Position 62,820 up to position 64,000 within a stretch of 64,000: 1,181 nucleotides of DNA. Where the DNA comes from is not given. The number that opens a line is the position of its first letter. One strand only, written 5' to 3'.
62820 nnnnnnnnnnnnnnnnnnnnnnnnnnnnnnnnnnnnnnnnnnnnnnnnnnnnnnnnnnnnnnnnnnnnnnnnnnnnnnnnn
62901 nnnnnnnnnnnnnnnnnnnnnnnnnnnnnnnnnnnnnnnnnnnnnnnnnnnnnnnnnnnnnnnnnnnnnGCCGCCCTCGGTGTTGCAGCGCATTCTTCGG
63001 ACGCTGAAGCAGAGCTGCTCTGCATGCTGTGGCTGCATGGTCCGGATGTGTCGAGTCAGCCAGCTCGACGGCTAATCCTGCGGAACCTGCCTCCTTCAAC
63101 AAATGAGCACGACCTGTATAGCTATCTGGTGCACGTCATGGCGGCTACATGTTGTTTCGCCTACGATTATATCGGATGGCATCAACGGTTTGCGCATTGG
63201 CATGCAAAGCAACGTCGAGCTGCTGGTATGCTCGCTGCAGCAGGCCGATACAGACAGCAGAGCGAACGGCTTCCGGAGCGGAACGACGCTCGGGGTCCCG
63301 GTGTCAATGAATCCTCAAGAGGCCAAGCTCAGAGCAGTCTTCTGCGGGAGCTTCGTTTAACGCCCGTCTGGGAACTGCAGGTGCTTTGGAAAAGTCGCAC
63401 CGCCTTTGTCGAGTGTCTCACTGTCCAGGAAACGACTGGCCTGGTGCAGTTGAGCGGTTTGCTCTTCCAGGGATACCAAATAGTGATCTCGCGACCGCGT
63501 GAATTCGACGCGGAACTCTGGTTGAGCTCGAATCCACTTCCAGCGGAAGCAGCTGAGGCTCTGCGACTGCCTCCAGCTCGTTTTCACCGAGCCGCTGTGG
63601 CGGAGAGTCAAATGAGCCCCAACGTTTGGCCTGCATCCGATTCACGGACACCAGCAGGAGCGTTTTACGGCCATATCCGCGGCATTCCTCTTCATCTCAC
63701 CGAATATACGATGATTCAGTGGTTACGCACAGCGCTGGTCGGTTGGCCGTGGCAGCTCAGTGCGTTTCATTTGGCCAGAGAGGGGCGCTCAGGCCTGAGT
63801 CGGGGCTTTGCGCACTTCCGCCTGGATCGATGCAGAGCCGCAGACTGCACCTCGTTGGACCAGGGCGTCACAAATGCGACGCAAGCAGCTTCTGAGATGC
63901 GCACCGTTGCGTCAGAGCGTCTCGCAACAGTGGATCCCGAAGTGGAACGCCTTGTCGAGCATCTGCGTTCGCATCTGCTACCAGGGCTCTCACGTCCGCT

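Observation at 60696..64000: Unlisted open reading frame of at least 1101 codons running off the 3' end; encodes an RRM-type RNA-binding protein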

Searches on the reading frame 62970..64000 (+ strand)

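Call 29: search_protein_families(library=ncbifam, proteins=[window:62970-64000:+], max_evalue=10)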
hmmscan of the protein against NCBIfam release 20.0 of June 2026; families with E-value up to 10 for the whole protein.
window:62970-64000:+ (343 aa): 1 family
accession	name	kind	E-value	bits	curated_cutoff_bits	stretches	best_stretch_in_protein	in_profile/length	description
TIGR01642.1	U2AF_lg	subfamily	1.4e-08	33.7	310.3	2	136-288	218-348/510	U2 snRNP auxilliary factor, large subunit, splicing factor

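Call 44: search_protein_representatives(protein=window:62973-64000:+)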
Query: 342 residues. Proteins with E-value up to 0.001 (for the whole library): 15; up to 1e-10: 2; up to 1e-30: 2. The best 15 are listed.
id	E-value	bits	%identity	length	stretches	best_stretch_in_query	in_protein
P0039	1.2e-89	317.2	54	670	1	2-283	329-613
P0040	1.5e-88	313.6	52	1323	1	6-288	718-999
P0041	1.1e-08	51.0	39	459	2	127-298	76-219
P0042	5.2e-08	48.9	36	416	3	140-223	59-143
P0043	5.7e-08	48.7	31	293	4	140-223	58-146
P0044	1.4e-07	47.4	33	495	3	141-180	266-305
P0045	8.1e-07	44.9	35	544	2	130-285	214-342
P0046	2.9e-06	43.1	39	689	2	130-284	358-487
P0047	5.4e-06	42.2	35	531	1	12-83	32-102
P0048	5.6e-05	38.9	32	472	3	141-181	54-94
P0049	6.6e-05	38.6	31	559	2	142-284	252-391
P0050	7.3e-05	38.5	30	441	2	141-283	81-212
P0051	9.0e-05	38.2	29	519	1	136-283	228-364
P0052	9.2e-05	38.2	30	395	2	136-332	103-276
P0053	4.3e-04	36.0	37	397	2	140-295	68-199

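Call 45: search_protein_families(library=ncbifam, proteins=[P0040, P0041, P0042, P0043, P0044, P0045, P0046, P0047, P0049, P0051], max_evalue=0.001)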
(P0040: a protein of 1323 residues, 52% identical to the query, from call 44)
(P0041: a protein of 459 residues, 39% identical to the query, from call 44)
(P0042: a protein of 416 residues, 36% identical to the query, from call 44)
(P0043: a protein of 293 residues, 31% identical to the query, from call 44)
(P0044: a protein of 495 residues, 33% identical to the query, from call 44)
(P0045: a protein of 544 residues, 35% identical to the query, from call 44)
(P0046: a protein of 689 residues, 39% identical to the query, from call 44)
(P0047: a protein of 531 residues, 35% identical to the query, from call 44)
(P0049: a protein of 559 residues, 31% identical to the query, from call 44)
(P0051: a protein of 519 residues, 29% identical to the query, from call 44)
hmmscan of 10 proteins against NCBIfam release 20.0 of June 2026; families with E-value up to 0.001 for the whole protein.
P0040 (1323 aa): 1 family
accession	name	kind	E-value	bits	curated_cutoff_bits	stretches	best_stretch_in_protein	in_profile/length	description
TIGR01642.1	U2AF_lg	subfamily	6.3e-26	90.9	310.3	3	1136-1220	410-498/510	U2 snRNP auxilliary factor, large subunit, splicing factor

P0041 (459 aa): 7 families
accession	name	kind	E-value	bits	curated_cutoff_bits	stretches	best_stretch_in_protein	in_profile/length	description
TIGR01642.1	U2AF_lg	subfamily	2.8e-103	346.2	310.3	1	31-459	164-510/510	U2 snRNP auxilliary factor, large subunit, splicing factor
TIGR01622.1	SF-CC1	subfamily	7.2e-29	101.1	231.65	1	39-455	115-494/500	splicing factor, CC1-like family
NF058537.1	Rbp_regulator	equivalog_domain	7.4e-20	71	100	1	161-236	2-77/79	RNA-binding regulator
TIGR01645.1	half-pint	subfamily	3.8e-19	68.9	443.95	2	90-237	147-279/607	poly-U binding splicing factor, half-pint family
TIGR01628.1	PABP-1234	subfamily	4.8e-11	42.5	497.1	1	45-262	180-386/595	polyadenylate binding protein, human types 1, 2, 3, 4 family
TIGR01661.1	ELAV_HUD_SF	subfamily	3.5e-10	40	279.1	1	161-236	6-81/351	ELAV/HuD family splicing factor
TIGR01659.1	sex-lethal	subfamily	8e-06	25.7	486.2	1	156-241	105-190/346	sex-lethal family splicing factor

P0042 (416 aa): 2 families
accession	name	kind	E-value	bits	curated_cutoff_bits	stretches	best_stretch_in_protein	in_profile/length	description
TIGR01642.1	U2AF_lg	subfamily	1.7e-33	115.9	310.3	2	8-104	169-270/510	U2 snRNP auxilliary factor, large subunit, splicing factor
TIGR01622.1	SF-CC1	subfamily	2.2e-06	27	231.65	0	319-379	426-490/500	splicing factor, CC1-like family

P0043 (293 aa): 4 families
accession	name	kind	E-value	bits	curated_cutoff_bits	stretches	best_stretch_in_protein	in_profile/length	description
TIGR01642.1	U2AF_lg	subfamily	1.3e-90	304.4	310.3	2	131-285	131-282/510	U2 snRNP auxilliary factor, large subunit, splicing factor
NF058537.1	Rbp_regulator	equivalog_domain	1.6e-07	31.5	100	0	224-260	38-75/79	RNA-binding regulator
TIGR01661.1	ELAV_HUD_SF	subfamily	0.00038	20.2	279.1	0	55-80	306-332/351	ELAV/HuD family splicing factor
TIGR01622.1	SF-CC1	subfamily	0.00098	18.2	231.65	0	175-262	115-297/500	splicing factor, CC1-like family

P0044 (495 aa): 3 families
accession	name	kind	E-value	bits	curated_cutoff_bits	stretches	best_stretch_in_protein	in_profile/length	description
TIGR01642.1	U2AF_lg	subfamily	2.9e-33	115.2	310.3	2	67-183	149-271/510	U2 snRNP auxilliary factor, large subunit, splicing factor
TIGR01622.1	SF-CC1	subfamily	1.2e-05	24.5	231.65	0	359-450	404-487/500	splicing factor, CC1-like family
NF058537.1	Rbp_regulator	equivalog_domain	0.00079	19.7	100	0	268-297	43-73/79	RNA-binding regulator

P0045 (544 aa): 6 families
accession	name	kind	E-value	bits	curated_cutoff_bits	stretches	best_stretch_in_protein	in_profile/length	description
TIGR01642.1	U2AF_lg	subfamily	9e-106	354.4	310.3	1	121-525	123-505/510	U2 snRNP auxilliary factor, large subunit, splicing factor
TIGR01622.1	SF-CC1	subfamily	6.5e-28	98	231.65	2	227-378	163-305/500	splicing factor, CC1-like family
NF058537.1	Rbp_regulator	equivalog_domain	3e-17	62.7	100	1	295-370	2-77/79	RNA-binding regulator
TIGR01645.1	half-pint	subfamily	1.6e-13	50.3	443.95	2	293-422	202-331/607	poly-U binding splicing factor, half-pint family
TIGR01661.1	ELAV_HUD_SF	subfamily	3.9e-08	33.3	279.1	1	297-374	8-85/351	ELAV/HuD family splicing factor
TIGR01628.1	PABP-1234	subfamily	2.4e-07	30.3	497.1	1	295-369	91-258/595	polyadenylate binding protein, human types 1, 2, 3, 4 family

P0046 (689 aa): 8 families
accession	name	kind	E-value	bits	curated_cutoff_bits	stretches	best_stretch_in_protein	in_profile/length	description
TIGR01642.1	U2AF_lg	subfamily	5.3e-103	345.2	310.3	1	315-688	169-509/510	U2 snRNP auxilliary factor, large subunit, splicing factor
TIGR01622.1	SF-CC1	subfamily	7e-20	71.5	231.65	2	311-527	108-308/500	splicing factor, CC1-like family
NF058537.1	Rbp_regulator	equivalog_domain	5.4e-19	68.3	100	1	441-515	2-76/79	RNA-binding regulator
TIGR01645.1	half-pint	subfamily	1.4e-18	67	443.95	2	582-686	506-602/607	poly-U binding splicing factor, half-pint family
TIGR01661.1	ELAV_HUD_SF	subfamily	2.3e-10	40.6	279.1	1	439-518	4-83/351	ELAV/HuD family splicing factor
TIGR01659.1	sex-lethal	subfamily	4.5e-07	29.8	486.2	1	421-514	89-183/346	sex-lethal family splicing factor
TIGR01628.1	PABP-1234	subfamily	2.6e-06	26.9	497.1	1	441-522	91-171/595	polyadenylate binding protein, human types 1, 2, 3, 4 family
TIGR01648.1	hnRNP-R-Q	subfamily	0.00055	18.9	317.85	0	439-505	59-124/577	hnRNP-R, Q splicing factor family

P0047 (531 aa): 3 families
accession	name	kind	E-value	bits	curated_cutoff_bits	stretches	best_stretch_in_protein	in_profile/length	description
TIGR01642.1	U2AF_lg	subfamily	1e-22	80.3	310.3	2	333-425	409-499/510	U2 snRNP auxilliary factor, large subunit, splicing factor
TIGR01622.1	SF-CC1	subfamily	3.8e-11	42.7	231.65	1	321-428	392-490/500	splicing factor, CC1-like family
TIGR01645.1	half-pint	subfamily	9.2e-09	34.6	443.95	1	461-528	527-593/607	poly-U binding splicing factor, half-pint family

P0049 (559 aa): 8 families
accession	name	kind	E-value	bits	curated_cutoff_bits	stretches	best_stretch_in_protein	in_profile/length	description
TIGR01642.1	U2AF_lg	subfamily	3.8e-96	322.6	310.3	1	14-558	11-510/510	U2 snRNP auxilliary factor, large subunit, splicing factor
TIGR01622.1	SF-CC1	subfamily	7e-28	97.9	231.65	2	438-554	381-494/500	splicing factor, CC1-like family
NF058537.1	Rbp_regulator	equivalog_domain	2e-19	69.7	100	1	345-420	2-77/79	RNA-binding regulator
TIGR01645.1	half-pint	subfamily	5.6e-15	55.1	443.95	2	454-551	501-598/607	poly-U binding splicing factor, half-pint family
TIGR01661.1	ELAV_HUD_SF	subfamily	5.4e-12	46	279.1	1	350-416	11-77/351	ELAV/HuD family splicing factor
TIGR01628.1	PABP-1234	subfamily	1.6e-10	40.8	497.1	1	346-425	92-170/595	polyadenylate binding protein, human types 1, 2, 3, 4 family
TIGR01659.1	sex-lethal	subfamily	3.4e-07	30.2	486.2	1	349-416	114-181/346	sex-lethal family splicing factor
TIGR01648.1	hnRNP-R-Q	subfamily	2e-05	23.6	317.85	1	330-409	46-124/577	hnRNP-R, Q splicing factor family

P0051 (519 aa): 7 families
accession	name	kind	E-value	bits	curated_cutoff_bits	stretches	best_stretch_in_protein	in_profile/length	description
TIGR01642.1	U2AF_lg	subfamily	8.7e-108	361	310.3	1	151-518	144-510/510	U2 snRNP auxilliary factor, large subunit, splicing factor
TIGR01622.1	SF-CC1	subfamily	2.5e-25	89.5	231.65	2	313-396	216-299/500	splicing factor, CC1-like family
NF058537.1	Rbp_regulator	equivalog_domain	4.1e-25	87.9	100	2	318-394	1-77/79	RNA-binding regulator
TIGR01645.1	half-pint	subfamily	1.6e-19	70.1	443.95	2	416-518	503-605/607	poly-U binding splicing factor, half-pint family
TIGR01661.1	ELAV_HUD_SF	subfamily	4.9e-16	59.2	279.1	1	324-424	11-108/351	ELAV/HuD family splicing factor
TIGR01628.1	PABP-1234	subfamily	5.8e-10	39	497.1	1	319-390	91-161/595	polyadenylate binding protein, human types 1, 2, 3, 4 family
TIGR01659.1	sex-lethal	subfamily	5.2e-08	32.9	486.2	1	317-393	108-184/346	sex-lethal family splicing factor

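Call 48: search_protein_families(library=pfam, proteins=[P0040, P0042, P0044, P0047, P0041, P0051], max_evalue=0.01)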
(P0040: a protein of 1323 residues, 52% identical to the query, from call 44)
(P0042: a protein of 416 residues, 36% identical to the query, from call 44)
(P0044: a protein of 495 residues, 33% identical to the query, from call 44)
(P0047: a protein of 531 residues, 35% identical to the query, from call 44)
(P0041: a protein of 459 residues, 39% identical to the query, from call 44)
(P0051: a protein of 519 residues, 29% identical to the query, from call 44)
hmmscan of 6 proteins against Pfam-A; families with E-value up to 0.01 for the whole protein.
P0040 (1323 aa): 3 families
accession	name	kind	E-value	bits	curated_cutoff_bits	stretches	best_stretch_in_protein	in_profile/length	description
PF00076.28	RRM_1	-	2.8e-13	50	20.7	2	1161-1218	13-70/70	RNA recognition motif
PF16842.11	RRM_occluded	-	0.0006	20.1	30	0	1191-1218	42-69/79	Occluded RNA-recognition motif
PF24088.1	DUF7373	-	0.005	17.2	27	0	1290-1314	86-110/193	Domain of unknown function (DUF7373) N-terminal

P0042 (416 aa): 1 family
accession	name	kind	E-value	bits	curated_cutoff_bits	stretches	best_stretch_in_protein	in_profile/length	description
PF00076.28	RRM_1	-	2.2e-10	40.7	20.7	1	18-90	1-70/70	RNA recognition motif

P0044 (495 aa): 3 families
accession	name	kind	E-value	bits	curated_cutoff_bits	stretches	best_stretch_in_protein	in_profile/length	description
PF00076.28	RRM_1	-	5.8e-12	45.7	20.7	1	95-167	1-70/70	RNA recognition motif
PF16842.11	RRM_occluded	-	0.0003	21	30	0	260-301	32-74/79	Occluded RNA-recognition motif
PF18444.7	RRM_9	-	0.0067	16.7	25.9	0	272-299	41-68/70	RNA recognition motif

P0047 (531 aa): 2 families
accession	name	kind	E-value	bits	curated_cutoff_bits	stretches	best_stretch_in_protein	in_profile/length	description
PF00076.28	RRM_1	-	5.2e-11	42.7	20.7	1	360-422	13-70/70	RNA recognition motif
PF24088.1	DUF7373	-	0.0019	18.5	27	1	348-437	40-129/193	Domain of unknown function (DUF7373) N-terminal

P0041 (459 aa): 5 families
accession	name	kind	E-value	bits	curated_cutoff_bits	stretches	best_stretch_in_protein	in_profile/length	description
PF00076.28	RRM_1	-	4.3e-29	100.6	20.7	2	162-229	2-68/70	RNA recognition motif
PF16367.11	RRM_7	-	7.5e-07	29.5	27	1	159-187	2-30/94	RNA recognition motif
PF16842.11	RRM_occluded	-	1.5e-06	28.4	30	1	45-128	3-77/79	Occluded RNA-recognition motif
PF05946.17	TcpA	-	0.0005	20.6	25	0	141-215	16-89/130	Toxin-coregulated pilus subunit TcpA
PF24099.1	RBD_DGKtheta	-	0.00074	20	27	0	160-184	5-29/80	Diacylglycerol kinase theta, RNA-binding domain-like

P0051 (519 aa): 4 families
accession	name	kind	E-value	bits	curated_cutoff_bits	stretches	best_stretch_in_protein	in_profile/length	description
PF00076.28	RRM_1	-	2.8e-31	107.7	20.7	3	319-388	1-69/70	RNA recognition motif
PF16367.11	RRM_7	-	3.3e-05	24.2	27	1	317-366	2-57/94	RNA recognition motif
PF16842.11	RRM_occluded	-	0.00043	20.5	30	0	186-264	4-70/79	Occluded RNA-recognition motif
PF05946.17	TcpA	-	0.004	17.7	25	1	302-374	19-90/130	Toxin-coregulated pilus subunit TcpA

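Call 88: list_cluster_members(proteins=[P0040, P0047, P0041, P0042, P0043, P0044, P0045, P0046, P0049, P0051])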
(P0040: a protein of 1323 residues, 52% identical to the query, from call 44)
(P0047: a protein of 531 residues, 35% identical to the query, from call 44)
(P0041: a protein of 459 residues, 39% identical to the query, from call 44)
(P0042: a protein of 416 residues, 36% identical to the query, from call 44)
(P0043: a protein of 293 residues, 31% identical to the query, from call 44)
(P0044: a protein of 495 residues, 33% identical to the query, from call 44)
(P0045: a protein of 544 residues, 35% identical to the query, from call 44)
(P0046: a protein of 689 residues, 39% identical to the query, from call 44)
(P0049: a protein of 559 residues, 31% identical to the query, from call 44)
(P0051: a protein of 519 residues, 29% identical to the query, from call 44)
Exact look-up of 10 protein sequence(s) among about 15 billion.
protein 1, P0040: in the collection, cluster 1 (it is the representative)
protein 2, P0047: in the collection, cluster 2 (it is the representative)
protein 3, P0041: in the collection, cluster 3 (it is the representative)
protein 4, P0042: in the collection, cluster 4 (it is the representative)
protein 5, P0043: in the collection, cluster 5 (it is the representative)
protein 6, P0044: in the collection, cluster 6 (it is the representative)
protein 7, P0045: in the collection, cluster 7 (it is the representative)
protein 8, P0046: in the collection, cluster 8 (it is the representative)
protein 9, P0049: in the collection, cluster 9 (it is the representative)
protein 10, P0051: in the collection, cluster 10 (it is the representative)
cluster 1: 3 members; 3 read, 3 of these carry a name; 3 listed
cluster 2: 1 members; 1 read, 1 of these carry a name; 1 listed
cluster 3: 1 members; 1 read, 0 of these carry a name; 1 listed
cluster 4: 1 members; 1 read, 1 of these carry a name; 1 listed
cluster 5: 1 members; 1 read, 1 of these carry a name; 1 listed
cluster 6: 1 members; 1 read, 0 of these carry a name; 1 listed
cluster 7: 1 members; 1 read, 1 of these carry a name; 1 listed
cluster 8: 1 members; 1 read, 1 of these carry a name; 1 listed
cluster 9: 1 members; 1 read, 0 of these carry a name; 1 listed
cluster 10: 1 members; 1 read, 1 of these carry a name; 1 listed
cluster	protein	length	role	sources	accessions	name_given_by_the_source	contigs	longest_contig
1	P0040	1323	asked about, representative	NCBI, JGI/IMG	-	hypothetical protein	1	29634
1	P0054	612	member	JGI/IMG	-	hypothetical protein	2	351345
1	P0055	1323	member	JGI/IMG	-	hypothetical protein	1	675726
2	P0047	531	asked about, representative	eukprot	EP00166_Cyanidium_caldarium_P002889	ctg_281.g176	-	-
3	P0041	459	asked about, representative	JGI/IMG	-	-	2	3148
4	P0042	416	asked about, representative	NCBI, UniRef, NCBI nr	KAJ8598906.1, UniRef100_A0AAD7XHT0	hypothetical protein CTAYLR_010386 [Chrysophaeum taylorii] | RRM domain-containing protein n=1 Tax=Chrysophaeum taylorii TaxID=2483200 ...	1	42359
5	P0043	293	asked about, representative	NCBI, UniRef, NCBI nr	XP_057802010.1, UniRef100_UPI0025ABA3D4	splicing factor U2af large subunit A-like [Salvia miltiorrhiza] | splicing factor U2af large subunit A-like n=1 Tax=Salvia miltiorrhiza TaxID=226208 ...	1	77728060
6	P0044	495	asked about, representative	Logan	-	-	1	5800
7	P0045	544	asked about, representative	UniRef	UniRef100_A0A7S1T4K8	Splicing factor U2AF subunit n=1 Tax=Compsopogon caeruleus TaxID=31354 ...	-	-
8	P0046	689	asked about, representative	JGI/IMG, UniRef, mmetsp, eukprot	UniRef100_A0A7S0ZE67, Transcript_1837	U2 snRNP auxiliary factor large subunit n=1 Tax=Timspurckia oligopyrenoides TaxID=708627 ... | Transcript_1837/g.3286 ORF Transcript_1837/g.3286 Transcript_1837/m.3286 type:complete ... | CAMPEP_0182449886 /NCGR_PEP_ID=MMETSP1172-20130603/37312_1 /TAXON_ID=708627 ...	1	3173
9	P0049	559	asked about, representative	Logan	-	-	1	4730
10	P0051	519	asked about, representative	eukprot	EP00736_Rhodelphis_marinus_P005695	Rmarinus@m.1825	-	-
